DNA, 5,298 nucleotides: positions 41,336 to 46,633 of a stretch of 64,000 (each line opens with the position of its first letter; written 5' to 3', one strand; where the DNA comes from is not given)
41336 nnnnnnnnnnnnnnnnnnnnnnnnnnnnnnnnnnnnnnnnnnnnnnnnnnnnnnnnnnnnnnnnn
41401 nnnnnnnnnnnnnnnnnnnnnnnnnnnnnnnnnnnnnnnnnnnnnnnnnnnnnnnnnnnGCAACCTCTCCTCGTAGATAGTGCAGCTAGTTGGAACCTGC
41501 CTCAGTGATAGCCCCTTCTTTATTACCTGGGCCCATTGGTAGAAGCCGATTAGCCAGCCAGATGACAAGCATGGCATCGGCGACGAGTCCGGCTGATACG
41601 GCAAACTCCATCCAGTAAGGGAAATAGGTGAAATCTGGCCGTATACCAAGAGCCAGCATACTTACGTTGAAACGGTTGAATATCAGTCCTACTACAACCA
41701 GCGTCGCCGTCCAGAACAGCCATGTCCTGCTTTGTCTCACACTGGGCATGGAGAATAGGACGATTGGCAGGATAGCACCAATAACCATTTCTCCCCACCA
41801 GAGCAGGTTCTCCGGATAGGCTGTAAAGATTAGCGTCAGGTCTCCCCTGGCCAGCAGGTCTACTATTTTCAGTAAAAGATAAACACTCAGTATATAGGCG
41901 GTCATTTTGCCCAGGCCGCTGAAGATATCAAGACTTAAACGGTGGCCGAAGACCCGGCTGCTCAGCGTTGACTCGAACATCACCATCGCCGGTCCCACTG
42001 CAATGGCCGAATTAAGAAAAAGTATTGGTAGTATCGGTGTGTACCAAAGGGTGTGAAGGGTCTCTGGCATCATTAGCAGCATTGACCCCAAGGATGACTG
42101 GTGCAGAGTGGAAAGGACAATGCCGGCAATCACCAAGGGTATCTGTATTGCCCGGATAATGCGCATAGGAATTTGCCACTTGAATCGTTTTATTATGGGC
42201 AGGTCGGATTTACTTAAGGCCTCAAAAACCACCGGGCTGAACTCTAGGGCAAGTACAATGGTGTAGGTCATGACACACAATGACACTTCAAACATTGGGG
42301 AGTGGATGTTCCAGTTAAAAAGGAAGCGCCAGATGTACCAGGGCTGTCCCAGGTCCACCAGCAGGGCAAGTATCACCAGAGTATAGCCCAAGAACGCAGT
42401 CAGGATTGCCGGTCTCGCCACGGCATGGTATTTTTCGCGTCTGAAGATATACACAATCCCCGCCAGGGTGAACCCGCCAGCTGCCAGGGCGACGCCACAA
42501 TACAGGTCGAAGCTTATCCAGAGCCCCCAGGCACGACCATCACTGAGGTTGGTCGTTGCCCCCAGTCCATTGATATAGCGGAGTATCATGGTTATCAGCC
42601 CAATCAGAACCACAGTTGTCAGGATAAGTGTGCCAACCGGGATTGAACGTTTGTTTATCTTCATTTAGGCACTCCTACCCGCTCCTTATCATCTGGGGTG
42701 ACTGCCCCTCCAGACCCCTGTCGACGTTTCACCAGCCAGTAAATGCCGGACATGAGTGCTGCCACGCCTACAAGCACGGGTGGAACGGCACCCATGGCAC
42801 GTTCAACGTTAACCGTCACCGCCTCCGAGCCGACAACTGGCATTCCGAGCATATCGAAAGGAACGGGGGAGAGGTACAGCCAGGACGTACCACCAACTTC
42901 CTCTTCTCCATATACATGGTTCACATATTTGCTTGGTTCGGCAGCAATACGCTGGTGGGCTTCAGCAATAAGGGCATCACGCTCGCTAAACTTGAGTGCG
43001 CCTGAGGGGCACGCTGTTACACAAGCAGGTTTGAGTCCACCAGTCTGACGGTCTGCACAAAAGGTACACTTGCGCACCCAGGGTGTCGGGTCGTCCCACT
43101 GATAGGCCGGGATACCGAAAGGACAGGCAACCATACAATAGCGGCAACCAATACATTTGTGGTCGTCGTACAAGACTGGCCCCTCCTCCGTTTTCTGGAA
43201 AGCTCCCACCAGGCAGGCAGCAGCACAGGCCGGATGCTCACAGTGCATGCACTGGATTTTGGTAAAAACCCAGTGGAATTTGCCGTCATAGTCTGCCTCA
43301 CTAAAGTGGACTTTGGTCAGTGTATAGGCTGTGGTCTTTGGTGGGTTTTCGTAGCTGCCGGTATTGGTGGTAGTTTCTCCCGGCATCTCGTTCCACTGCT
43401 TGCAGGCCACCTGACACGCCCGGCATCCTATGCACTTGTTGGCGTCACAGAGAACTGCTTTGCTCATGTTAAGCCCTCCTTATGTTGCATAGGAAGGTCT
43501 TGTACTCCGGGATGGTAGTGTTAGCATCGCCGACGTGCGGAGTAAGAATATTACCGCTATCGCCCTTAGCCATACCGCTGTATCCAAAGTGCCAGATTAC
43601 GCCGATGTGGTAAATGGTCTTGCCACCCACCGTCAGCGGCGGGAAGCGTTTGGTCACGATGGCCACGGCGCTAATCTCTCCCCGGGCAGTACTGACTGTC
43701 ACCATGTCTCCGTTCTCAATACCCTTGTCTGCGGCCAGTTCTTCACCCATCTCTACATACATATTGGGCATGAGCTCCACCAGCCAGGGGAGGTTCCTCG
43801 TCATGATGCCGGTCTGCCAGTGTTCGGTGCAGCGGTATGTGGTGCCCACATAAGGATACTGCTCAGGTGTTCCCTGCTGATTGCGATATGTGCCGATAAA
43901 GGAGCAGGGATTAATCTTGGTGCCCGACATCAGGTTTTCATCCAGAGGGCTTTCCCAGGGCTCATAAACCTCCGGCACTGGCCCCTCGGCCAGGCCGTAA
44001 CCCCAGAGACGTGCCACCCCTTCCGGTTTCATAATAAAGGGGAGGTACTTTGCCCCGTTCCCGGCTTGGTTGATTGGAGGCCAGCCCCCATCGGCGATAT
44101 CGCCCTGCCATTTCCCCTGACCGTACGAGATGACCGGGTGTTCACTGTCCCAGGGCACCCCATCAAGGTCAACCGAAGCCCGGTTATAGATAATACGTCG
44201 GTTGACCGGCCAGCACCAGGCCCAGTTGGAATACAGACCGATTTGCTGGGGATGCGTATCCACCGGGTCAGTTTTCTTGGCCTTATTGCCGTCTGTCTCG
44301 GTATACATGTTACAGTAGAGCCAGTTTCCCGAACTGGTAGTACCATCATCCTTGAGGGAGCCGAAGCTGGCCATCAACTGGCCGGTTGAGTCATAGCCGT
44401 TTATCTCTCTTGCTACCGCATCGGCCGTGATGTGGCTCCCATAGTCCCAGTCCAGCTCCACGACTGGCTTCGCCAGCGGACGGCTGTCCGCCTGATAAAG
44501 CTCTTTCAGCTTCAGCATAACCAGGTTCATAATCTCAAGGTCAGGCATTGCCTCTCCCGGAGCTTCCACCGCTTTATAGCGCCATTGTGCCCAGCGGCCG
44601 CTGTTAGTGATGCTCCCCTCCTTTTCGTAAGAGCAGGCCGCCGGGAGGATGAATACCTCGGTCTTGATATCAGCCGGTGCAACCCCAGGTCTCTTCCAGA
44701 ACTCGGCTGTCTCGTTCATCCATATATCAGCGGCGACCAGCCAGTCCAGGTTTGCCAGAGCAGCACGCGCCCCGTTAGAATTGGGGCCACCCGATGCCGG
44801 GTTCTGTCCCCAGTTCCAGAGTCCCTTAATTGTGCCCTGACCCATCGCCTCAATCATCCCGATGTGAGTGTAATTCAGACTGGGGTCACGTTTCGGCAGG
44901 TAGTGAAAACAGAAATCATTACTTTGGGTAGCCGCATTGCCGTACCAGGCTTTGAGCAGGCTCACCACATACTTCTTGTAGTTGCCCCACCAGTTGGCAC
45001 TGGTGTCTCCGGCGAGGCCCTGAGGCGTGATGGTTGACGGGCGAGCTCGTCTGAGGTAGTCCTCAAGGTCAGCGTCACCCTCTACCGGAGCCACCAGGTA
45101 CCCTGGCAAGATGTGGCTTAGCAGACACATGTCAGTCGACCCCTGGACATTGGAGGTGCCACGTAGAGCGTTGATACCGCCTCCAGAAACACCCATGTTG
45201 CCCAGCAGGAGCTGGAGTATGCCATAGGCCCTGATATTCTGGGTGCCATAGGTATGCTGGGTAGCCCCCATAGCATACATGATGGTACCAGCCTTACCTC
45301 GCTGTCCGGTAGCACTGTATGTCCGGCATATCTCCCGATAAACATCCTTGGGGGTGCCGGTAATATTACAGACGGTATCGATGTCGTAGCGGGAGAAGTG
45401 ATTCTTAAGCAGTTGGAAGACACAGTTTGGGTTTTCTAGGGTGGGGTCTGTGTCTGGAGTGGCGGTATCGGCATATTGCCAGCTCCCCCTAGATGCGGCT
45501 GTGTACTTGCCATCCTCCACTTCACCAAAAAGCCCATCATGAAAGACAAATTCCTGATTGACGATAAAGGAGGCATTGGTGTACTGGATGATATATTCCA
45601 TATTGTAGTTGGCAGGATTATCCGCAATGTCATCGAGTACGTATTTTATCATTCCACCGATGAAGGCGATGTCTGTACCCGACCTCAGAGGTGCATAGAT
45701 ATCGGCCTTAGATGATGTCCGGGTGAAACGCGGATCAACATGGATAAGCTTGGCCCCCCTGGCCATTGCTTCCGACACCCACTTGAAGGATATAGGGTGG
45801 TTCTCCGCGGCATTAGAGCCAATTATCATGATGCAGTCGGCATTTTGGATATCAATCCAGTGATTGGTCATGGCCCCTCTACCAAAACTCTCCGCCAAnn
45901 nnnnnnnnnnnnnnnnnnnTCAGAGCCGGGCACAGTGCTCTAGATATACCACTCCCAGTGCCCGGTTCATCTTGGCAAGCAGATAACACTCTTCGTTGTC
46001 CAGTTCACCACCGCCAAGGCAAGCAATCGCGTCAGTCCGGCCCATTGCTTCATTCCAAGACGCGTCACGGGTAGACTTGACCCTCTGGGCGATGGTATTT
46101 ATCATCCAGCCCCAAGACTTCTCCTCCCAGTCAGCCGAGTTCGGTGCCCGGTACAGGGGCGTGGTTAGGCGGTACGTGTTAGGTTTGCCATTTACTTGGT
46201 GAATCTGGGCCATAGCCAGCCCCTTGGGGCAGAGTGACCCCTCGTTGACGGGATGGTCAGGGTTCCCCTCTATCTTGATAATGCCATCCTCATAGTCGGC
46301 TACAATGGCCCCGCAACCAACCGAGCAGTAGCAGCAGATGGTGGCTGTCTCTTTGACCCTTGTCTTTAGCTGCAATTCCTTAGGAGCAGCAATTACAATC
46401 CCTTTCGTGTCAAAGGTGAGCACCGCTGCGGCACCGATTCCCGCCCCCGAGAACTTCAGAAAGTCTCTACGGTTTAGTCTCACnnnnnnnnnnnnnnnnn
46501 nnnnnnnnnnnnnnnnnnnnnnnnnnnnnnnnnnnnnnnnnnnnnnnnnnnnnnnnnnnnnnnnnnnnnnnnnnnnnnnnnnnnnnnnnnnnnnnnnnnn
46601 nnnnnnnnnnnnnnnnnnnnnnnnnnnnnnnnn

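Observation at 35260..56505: Four copies of a conserved ~95-125-bp promoter/operator module defining a local regulon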

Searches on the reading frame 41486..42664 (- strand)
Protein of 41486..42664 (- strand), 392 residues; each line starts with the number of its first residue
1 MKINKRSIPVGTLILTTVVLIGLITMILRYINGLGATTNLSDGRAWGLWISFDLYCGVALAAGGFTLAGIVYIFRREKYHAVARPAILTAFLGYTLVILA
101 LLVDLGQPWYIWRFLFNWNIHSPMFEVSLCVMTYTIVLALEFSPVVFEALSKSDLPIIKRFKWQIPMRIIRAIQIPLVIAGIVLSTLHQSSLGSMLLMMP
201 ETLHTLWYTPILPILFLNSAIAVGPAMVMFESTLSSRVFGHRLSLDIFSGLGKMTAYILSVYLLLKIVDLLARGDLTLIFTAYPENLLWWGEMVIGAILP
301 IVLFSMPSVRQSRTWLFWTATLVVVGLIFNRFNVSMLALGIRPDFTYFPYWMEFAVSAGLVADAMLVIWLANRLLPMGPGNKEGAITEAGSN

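Call 10: search_protein_families(library=pfam, proteins=[window:41486-42664:-], max_evalue=0.01)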
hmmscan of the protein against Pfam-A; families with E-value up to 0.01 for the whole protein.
window:41486-42664:- (392 aa): 1 family
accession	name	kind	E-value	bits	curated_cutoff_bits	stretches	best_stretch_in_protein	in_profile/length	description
PF03916.19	NrfD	-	3.6e-24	86.4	25.8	1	40-334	5-304/313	Polysulphide reductase, NrfD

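Call 53: search_protein_families(library=ncbifam, proteins=[window:41486-42664:-], max_evalue=0.001)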
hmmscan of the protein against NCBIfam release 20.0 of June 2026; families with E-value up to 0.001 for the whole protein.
window:41486-42664:- (392 aa): 5 families
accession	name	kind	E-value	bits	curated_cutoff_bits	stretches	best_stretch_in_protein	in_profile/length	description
NF008133.1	PRK10881.1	equivalog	1.2e-87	294.8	450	1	10-379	14-375/377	Ni/Fe-hydrogenase cytochrome b subunit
NF045714.1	sulf_resp_HmcC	equivalog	9.5e-87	291.7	550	1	12-368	5-358/376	sulfate respiration complex protein HmcC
NF041784.1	mnquin_red_QrcD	equivalog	2.5e-49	168.7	570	1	13-382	23-405/408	menaquinone reductase integral membrane subunit QrcD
NF045798.1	DsrP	equivalog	1.1e-09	38.2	350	1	13-370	17-335/346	sulfate reduction electron transfer complex DsrMKJOP subunit DsrP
TIGR03148.1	cyt_nit_nrfD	equivalog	2.3e-09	37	347.6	1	58-334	21-307/316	cytochrome c nitrite reductase subunit NrfD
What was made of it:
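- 41486..43467 (-): HmcB/HybA-like 4Fe-4S protein (42661-43467) and NrfD/HmcC-like membrane subunit (41486-42664), in the same operon. calls 10, 53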

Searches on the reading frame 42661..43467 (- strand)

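Call 10: search_protein_families(library=pfam, proteins=[window:42661-43467:-], max_evalue=0.01)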
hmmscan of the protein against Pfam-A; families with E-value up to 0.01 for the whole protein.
window:42661-43467:- (268 aa): 11 families
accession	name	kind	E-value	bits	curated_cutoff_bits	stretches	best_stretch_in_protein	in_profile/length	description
PF13247.11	Fer4_11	-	8.2e-23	80.9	26.2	1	65-163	2-100/100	4Fe-4S dicluster domain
PF12838.12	Fer4_7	-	6.6e-15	55.8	27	3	11-89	1-52/52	4Fe-4S dicluster domain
PF13187.11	Fer4_9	-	7.9e-11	42.3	27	2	104-157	1-51/52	4Fe-4S dicluster domain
PF13237.11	Fer4_10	-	1.6e-08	34.8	25.5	2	99-154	3-53/53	4Fe-4S dicluster domain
PF12837.12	Fer4_6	-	4.4e-07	30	25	1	98-119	2-23/24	4Fe-4S binding domain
PF12797.12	Fer4_2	-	6.5e-07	29.4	24.5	2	97-117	2-22/22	4Fe-4S binding domain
PF00037.32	Fer4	-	9.4e-07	28.8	21.1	1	100-119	3-22/24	4Fe-4S binding domain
PF12798.12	Fer4_3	-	0.00012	23.1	27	0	105-119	1-15/15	4Fe-4S binding domain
PF13183.11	Fer4_8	-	0.0012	19.8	27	0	103-118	3-18/68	4Fe-4S dicluster domain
PF14697.11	Fer4_21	-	0.0013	19.2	35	1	72-117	7-53/59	4Fe-4S dicluster domain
PF12800.12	Fer4_4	-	0.0023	18.6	24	0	10-24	2-16/17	4Fe-4S binding domain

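Call 53: search_protein_families(library=ncbifam, proteins=[window:42661-43467:-], max_evalue=0.001)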
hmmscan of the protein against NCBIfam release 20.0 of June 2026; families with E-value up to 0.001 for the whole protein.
window:42661-43467:- (268 aa): 31 families (the best 25 are shown)
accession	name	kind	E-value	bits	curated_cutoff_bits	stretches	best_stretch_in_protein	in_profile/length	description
NF045715.1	sulf_resp_HmcB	equivalog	1.5e-82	277.1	420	1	2-250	36-286/307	sulfate respiration complex iron-sulfur protein HmcB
NF008134.0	PRK10882.1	equivalog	1.7e-66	224.6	263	1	4-251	40-317/329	hydrogenase 2 operon protein HybA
TIGR01582.1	FDH-beta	equivalog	4.5e-51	173.6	334.7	1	4-199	23-220/283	formate dehydrogenase subunit beta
TIGR02951.1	DMSO_dmsB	equivalog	4.2e-32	111.4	214.1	1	7-166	6-156/161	DMSO/selenate family reductase complex B subunit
NF045797.1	DsrO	equivalog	1.9e-26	92.9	200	1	51-179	84-218/235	sulfate reduction electron transfer complex DsrMKJOP subunit DsrO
NF041715.1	arsenate_red_ArrB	equivalog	1.3e-24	87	450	2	5-126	5-110/233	arsenate respiratory reductase iron-sulfur subunit ArrB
TIGR03149.1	cyt_nit_nrfC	equivalog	3.8e-23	82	377.6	1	4-178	40-199/225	cytochrome c nitrite reductase Fe-S protein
NF011569.0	PRK14993.1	equivalog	1.1e-22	80.6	416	1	4-159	45-184/244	tetrathionate reductase subunit TtrB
NF038355.1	FDH3_beta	equivalog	1.5e-21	77.3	240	2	68-139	49-123/180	formate dehydrogenase FDH3 subunit beta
NF009408.0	PRK12769.1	equivalog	2.4e-21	75.5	1003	1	1-175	1-159/659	formate-dependent uric acid utilization protein AegA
TIGR03478.1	DMSO_red_II_bet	subfamily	1.3e-19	70.3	480.7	2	59-161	118-218/321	DMSO reductase family type II enzyme, iron-sulfur subunit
NF041782.1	mnquin_red_QrcC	equivalog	2e-18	66.9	400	1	6-128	4-124/239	menaquinone reductase iron-sulfur cluster-binding subunit QrcC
NF042979.1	EthbenzDh_ebdB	equivalog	6.8e-18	64.6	740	1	63-175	144-254/354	ethylbenzene dehydrogenase subunit beta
NF009451.0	PRK12809.1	equivalog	6.3e-17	61.1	1154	1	1-166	1-142/639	formate-dependent uric acid utilization protein YgfT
NF007658.0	PRK10330.1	equivalog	1.5e-16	60.4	260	1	1-119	1-103/181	electron transport protein HydN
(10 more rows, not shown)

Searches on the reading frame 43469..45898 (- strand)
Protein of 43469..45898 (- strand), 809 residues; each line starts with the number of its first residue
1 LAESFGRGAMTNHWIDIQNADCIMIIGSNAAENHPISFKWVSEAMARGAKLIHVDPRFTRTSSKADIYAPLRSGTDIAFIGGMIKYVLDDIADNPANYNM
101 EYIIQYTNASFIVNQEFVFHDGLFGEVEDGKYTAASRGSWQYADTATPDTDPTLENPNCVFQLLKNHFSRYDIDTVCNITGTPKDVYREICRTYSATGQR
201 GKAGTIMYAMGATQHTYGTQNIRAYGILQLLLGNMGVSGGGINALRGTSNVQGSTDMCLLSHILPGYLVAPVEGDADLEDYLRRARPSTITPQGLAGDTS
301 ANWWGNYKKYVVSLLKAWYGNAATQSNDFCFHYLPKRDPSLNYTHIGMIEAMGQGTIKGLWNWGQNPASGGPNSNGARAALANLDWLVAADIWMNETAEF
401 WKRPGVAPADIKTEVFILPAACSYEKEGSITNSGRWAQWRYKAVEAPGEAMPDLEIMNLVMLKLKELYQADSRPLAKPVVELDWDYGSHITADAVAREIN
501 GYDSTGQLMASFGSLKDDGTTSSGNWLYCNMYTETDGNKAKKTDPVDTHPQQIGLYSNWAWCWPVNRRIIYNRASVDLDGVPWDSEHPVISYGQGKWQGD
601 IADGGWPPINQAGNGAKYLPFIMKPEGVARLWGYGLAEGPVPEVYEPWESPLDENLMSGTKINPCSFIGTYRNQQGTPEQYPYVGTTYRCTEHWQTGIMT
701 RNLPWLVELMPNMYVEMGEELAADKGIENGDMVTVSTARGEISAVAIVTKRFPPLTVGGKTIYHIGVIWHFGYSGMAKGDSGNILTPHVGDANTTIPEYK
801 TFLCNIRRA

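Call 10: search_protein_families(library=pfam, proteins=[window:43469-45898:-], max_evalue=0.01)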
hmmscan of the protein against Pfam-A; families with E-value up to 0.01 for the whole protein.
window:43469-45898:- (809 aa): 2 families
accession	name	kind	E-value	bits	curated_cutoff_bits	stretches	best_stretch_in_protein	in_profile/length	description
PF00384.28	Molybdopterin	-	6.1e-27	95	24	1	9-458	97-348/353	Molybdopterin oxidoreductase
PF01568.27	Molydop_binding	-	2.4e-16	60.2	26.8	1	686-802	4-109/110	Molydopterin dinucleotide binding domain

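Call 53: search_protein_families(library=ncbifam, proteins=[window:43469-45898:-], max_evalue=0.001)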
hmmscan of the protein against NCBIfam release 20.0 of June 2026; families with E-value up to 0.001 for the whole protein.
window:43469-45898:- (809 aa): 23 families
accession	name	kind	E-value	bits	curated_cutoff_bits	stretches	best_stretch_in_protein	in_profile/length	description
TIGR01553.1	formate-DH-alph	equivalog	1.6e-302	1006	814.2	1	1-807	203-1008/1009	formate dehydrogenase-N subunit alpha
NF041513.1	formate_DH_Act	exception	9.7e-224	745.4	1400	2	146-807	373-1047/1067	formate dehydrogenase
TIGR01591.1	Fdh-alpha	equivalog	1.8e-83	280.8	666.25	4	161-268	241-344/672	formate dehydrogenase subunit alpha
NF047855.1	AssmNtatRedNasC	equivalog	1.2e-47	162.7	1100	4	7-90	169-251/708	assimilatory nitrate reductase catalytic subunit NasC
TIGR01706.1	NAPA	equivalog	2.7e-31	108.7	930.55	3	9-271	196-436/830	periplasmic nitrate reductase subunit alpha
NF010055.0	PRK13532.1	equivalog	2.9e-31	108.5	904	3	9-270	196-435/830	nitrate reductase catalytic subunit NapA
TIGR01701.1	Fdhalpha-like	subfamily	5.8e-31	107.4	582.15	1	2-259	181-403/744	FdhF/YdeP family oxidoreductase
TIGR03479.1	DMSO_red_II_alp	subfamily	2.5e-24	85.4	984.75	1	6-467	211-646/913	molybdopterin-dependent oxidoreductase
NF041323.1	Nitr_red_NasA_Halo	equivalog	1.4e-22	80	1000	2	3-89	136-223/673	assimilatory nitrate reductase NasA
TIGR02693.1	arsenite_ox_L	equivalog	1e-18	66.7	359.05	2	675-808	687-805/806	arsenate reductase (azurin) large subunit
TIGR02166.1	dmsA_ynfE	subfamily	1.4e-18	66.3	777.7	2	9-111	201-307/794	DMSO/selenate family reductase complex A subunit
NF007406.0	PRK09939.1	equivalog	9.9e-16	57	1473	1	168-256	329-413/759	acid resistance putative oxidoreductase YdeP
NF012032.0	PRK15488.1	equivalog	1.2e-15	56.6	694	1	15-108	192-282/759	thiosulfate reductase PhsA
NF041885.1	selenate_YnfE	exception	6.7e-13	47.3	1675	1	11-109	210-312/805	selenate/tellurate reductase subunit YnfE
NF011566.1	PRK14990.1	exception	1.4e-11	43.2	1600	1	5-108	217-324/814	dimethylsulfoxide reductase subunit A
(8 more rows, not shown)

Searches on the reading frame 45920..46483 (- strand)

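Call 10: search_protein_families(library=pfam, proteins=[window:45920-46483:-], max_evalue=0.01)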
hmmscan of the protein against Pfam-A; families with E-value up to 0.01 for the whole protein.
window:45920-46483:- (187 aa): 3 families
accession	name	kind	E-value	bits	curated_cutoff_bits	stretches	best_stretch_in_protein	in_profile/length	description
PF04879.21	Molybdop_Fe4S4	-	5.6e-17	61.9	22.7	1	44-94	2-52/55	Molybdopterin oxidoreductase Fe4S4 domain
PF10518.14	TAT_signal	-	1.2e-05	25.4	22.7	1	3-21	2-20/21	TAT (twin-arginine translocation) pathway signal sequence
PF00384.28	Molybdopterin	-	0.0019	17.8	24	1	105-185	1-79/353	Molybdopterin oxidoreductase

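Call 53: search_protein_families(library=ncbifam, proteins=[window:45920-46483:-], max_evalue=0.001)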
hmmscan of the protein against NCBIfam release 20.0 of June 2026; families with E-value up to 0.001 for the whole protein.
window:45920-46483:- (187 aa): 14 families
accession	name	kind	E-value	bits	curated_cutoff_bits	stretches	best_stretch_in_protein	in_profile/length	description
TIGR01553.1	formate-DH-alph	equivalog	1.2e-46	159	814.2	1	3-186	2-193/1009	formate dehydrogenase-N subunit alpha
NF041513.1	formate_DH_Act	exception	6.4e-35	120.2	1400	1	46-187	43-185/1067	formate dehydrogenase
TIGR01591.1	Fdh-alpha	equivalog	5.3e-23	81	666.25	1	48-187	1-128/672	formate dehydrogenase subunit alpha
NF010055.0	PRK13532.1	equivalog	2.7e-15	55.7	904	1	1-175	1-166/830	nitrate reductase catalytic subunit NapA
NF012032.0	PRK15488.1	equivalog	7.9e-15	53.9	694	1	1-141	1-136/759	thiosulfate reductase PhsA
NF047855.1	AssmNtatRedNasC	equivalog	4.3e-14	51.7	1100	1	40-186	15-151/708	assimilatory nitrate reductase catalytic subunit NasC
TIGR01706.1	NAPA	equivalog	9e-13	47.4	930.55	1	3-175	2-166/830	periplasmic nitrate reductase subunit alpha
NF041323.1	Nitr_red_NasA_Halo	equivalog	2e-12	46.5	1000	1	53-175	3-112/673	assimilatory nitrate reductase NasA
TIGR01973.1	NuoG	equivalog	9.1e-10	37.9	470.05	1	43-178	212-331/606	NADH-quinone oxidoreductase subunit NuoG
NF041783.2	mnquin_red_QrcB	equivalog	4.3e-06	25.2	440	1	43-140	50-141/695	menaquinone reductase molybdopterin-binding-like subunit QrcB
NF005895.0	PRK07860.1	equivalog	1.2e-05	23.5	802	1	46-175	237-349/811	NADH-quinone oxidoreductase subunit G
TIGR01409.1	TAT_signal_seq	domain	2.7e-05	24.3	16.7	1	3-22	1-20/29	twin-arginine translocation signal domain-containing protein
NF041714.1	arsenate_red_ArrA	equivalog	0.00025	19.3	1600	1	3-135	3-141/848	arsenate respiratory reductase molybdopterin-containing subunit ArrA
TIGR02166.1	dmsA_ynfE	subfamily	0.00035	18.8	777.7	1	3-158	1-159/794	DMSO/selenate family reductase complex A subunit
